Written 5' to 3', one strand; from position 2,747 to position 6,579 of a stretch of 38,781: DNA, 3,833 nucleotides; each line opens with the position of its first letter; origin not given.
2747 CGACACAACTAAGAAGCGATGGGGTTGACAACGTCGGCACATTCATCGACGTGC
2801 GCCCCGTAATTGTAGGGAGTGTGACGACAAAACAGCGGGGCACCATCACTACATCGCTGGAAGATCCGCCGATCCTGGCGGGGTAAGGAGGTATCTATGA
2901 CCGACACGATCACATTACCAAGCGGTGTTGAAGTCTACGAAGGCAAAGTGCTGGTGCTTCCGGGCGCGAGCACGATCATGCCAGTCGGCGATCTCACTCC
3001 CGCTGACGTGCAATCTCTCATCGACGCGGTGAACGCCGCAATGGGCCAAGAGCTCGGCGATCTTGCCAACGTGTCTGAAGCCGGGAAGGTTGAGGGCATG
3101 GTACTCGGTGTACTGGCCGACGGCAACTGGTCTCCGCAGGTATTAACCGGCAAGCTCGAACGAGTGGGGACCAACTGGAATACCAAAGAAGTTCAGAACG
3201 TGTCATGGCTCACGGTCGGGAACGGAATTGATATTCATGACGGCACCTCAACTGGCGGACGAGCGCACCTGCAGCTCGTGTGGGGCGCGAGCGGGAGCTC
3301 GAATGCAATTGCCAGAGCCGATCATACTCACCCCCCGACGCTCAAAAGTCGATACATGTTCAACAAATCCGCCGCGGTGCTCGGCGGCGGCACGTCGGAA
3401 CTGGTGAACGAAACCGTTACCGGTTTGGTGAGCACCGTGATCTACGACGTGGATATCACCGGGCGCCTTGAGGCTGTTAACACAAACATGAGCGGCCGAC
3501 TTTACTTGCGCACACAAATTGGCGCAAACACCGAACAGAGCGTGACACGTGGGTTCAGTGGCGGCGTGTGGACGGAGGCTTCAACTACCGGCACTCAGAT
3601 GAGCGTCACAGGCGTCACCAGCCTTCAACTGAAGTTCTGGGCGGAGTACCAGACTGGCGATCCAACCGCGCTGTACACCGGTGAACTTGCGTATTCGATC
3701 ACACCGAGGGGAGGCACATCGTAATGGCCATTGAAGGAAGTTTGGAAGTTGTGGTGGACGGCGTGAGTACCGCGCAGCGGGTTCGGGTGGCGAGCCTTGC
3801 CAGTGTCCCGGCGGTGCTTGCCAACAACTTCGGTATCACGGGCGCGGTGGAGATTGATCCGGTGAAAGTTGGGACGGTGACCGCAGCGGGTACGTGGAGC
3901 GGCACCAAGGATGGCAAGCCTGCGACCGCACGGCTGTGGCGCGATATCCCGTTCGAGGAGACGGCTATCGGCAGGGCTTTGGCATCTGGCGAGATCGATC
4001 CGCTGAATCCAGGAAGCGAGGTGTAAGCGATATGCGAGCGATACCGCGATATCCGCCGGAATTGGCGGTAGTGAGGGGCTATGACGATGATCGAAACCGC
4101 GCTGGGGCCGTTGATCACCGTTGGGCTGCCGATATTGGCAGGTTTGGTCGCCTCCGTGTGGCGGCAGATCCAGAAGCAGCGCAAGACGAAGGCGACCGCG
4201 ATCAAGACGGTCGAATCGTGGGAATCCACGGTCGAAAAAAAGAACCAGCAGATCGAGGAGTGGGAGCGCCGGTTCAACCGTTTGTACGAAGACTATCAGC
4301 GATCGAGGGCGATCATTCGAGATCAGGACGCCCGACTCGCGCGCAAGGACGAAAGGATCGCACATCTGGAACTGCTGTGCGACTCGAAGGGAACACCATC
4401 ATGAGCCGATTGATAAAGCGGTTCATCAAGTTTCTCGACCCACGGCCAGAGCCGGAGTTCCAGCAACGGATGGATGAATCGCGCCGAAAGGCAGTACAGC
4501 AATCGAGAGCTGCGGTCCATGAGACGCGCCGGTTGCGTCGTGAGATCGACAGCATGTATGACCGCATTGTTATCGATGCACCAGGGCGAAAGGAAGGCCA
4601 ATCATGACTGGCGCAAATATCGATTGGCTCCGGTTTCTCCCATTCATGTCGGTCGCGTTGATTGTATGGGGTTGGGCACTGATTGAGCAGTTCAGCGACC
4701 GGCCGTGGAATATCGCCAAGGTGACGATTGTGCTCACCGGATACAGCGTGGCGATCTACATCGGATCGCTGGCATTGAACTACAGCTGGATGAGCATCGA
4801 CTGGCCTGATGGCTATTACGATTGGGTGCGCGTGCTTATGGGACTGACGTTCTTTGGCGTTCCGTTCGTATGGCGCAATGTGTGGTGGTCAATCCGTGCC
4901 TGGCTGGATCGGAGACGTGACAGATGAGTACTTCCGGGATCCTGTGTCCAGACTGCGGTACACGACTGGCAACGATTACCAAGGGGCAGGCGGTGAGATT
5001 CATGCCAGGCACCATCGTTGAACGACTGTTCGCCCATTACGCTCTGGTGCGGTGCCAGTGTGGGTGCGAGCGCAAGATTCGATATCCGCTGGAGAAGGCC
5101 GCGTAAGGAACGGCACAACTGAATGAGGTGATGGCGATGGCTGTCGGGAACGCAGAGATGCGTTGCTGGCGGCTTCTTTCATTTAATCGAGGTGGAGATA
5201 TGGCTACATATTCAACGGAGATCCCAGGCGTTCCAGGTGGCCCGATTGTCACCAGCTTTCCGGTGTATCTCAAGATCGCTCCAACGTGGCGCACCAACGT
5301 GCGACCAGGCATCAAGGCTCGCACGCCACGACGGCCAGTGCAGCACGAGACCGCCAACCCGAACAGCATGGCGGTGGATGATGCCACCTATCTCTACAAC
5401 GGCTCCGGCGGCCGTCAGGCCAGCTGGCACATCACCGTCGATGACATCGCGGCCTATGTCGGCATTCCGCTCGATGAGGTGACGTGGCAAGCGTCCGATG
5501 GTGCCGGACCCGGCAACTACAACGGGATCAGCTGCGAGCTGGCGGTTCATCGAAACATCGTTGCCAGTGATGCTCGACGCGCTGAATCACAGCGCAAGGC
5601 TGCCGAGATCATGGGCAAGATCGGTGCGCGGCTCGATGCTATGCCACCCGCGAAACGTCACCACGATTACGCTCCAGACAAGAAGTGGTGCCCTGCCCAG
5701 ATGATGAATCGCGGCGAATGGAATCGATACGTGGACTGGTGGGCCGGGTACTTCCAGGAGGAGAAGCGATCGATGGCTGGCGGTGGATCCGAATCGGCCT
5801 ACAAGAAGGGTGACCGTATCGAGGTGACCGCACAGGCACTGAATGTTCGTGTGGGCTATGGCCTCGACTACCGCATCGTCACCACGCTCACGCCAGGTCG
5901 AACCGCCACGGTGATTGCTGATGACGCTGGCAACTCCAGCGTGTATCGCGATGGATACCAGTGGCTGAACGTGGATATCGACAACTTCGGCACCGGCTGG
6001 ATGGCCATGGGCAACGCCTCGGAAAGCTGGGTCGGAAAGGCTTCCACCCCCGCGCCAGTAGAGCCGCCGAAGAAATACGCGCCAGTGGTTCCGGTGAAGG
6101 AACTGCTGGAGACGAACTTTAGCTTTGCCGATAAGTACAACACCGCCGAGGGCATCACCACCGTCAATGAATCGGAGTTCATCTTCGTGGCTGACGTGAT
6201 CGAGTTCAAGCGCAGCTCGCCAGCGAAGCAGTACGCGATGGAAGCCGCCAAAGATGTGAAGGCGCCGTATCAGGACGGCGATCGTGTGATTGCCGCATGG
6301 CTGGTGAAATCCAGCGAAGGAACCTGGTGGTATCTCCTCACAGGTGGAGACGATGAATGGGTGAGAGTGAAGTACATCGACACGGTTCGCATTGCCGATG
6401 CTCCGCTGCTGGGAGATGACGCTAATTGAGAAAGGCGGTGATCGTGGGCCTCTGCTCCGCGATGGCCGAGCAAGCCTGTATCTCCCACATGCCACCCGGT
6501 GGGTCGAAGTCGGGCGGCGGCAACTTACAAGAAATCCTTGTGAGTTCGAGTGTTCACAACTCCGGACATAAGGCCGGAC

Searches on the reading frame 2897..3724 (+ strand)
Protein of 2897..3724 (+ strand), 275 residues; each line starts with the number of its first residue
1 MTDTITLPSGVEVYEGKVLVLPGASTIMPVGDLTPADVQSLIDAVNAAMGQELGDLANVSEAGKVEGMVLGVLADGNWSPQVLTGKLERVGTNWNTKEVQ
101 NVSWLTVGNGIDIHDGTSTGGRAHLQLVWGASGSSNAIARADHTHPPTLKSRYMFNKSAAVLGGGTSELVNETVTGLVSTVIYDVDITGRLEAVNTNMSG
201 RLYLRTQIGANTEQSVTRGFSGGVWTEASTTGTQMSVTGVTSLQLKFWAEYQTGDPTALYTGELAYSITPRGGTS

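Call 74: list_cluster_members(proteins=[P0001, P0002, window:2897-3724:+, window:7781-8932:-])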
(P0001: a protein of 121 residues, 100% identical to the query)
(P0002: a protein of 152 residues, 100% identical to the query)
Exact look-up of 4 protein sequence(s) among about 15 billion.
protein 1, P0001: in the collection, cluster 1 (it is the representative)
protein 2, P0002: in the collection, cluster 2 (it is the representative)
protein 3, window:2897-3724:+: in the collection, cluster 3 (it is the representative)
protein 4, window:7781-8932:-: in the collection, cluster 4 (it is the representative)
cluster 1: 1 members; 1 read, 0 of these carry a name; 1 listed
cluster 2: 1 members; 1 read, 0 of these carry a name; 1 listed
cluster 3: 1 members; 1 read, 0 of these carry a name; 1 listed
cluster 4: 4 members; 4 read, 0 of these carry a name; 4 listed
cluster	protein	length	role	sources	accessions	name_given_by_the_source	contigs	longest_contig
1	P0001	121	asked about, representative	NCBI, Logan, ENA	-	-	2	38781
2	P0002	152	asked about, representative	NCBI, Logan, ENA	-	-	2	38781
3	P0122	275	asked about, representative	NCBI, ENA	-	-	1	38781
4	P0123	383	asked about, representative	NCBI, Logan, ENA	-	-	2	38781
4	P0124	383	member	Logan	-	-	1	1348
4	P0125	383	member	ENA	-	-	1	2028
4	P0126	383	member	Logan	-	-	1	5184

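Call 76: search_protein_families(library=pfam, proteins=[window:2897-3724:+], max_evalue=0.001)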
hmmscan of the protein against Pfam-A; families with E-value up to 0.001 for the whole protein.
window:2897-3724:+ (275 aa): 0 families

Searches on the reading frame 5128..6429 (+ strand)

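Call 76: search_protein_families(library=pfam, proteins=[window:5128-6429:+], max_evalue=0.001)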
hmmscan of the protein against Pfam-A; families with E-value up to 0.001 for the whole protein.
window:5128-6429:+ (433 aa): 2 families
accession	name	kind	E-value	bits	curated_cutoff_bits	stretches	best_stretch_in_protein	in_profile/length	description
PF01510.30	Amidase_2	-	3.3e-08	34.3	26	1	65-190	3-130/131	N-acetylmuramoyl-L-alanine amidase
PF08239.17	SH3_3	-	1.2e-05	25.9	27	1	237-294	2-50/54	Bacterial SH3 domain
